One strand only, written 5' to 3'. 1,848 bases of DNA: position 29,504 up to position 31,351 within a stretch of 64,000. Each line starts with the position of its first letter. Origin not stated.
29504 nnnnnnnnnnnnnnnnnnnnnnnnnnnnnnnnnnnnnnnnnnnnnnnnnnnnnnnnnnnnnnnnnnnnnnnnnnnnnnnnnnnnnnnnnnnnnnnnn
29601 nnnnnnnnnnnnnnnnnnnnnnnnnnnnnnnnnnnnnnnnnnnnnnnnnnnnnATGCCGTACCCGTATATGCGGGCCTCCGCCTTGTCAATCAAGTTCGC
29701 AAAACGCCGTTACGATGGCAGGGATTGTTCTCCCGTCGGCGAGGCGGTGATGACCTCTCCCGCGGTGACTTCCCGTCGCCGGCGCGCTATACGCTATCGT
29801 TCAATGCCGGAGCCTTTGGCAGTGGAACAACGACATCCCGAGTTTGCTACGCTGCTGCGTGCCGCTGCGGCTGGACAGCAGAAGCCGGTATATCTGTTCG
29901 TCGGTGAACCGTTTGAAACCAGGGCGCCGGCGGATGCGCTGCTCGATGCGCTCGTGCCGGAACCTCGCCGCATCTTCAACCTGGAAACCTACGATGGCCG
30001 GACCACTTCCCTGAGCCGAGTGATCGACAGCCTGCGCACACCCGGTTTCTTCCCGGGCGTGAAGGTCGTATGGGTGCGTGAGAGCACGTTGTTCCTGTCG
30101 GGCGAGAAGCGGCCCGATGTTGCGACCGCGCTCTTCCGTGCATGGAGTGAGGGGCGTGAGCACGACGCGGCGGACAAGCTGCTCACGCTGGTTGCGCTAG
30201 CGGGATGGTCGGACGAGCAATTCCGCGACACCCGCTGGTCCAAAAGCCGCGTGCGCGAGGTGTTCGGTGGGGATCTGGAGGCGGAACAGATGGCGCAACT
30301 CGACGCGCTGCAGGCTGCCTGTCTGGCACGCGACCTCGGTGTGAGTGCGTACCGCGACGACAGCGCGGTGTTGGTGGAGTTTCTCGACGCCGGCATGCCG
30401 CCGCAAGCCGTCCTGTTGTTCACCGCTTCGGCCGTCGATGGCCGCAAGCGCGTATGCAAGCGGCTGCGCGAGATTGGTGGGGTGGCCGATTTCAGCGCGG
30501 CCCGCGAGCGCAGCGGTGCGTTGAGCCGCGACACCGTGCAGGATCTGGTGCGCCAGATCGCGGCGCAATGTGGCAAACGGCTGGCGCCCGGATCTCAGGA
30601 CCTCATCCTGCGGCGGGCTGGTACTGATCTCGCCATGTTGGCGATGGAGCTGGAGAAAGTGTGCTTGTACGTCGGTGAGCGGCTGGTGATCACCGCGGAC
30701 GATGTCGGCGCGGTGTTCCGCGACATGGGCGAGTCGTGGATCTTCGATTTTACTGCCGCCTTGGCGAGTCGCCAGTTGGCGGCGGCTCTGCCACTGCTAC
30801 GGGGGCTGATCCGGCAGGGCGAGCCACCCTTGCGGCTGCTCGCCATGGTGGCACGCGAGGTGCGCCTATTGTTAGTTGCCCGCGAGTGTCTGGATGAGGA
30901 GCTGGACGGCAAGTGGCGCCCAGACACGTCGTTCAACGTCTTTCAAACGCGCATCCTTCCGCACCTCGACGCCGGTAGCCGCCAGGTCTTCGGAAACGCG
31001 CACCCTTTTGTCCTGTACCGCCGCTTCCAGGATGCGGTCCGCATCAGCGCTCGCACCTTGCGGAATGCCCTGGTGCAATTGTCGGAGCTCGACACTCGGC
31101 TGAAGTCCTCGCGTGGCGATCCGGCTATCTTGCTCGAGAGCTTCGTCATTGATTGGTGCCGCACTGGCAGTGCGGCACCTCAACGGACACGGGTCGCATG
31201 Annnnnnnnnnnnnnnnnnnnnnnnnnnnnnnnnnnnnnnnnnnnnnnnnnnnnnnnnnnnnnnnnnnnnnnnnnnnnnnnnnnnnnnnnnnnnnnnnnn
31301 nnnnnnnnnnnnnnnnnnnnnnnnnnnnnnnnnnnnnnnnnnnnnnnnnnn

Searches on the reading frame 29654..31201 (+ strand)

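Call 15: search_protein_families(library=pfam, proteins=[window:29654-31201:+], max_evalue=0.01)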
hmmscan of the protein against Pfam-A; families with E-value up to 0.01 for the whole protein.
window:29654-31201:+ (515 aa): 2 families
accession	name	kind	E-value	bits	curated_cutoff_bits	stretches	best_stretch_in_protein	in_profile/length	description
PF21694.2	DNA_pol3_delta_C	-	1.6e-18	67.3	27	2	361-415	2-56/121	DNA polymerase III delta subunit, C-terminal domain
PF06144.19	DNA_pol3_delta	-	0.0031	17.9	21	0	80-152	1-73/124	DNA polymerase III, delta subunit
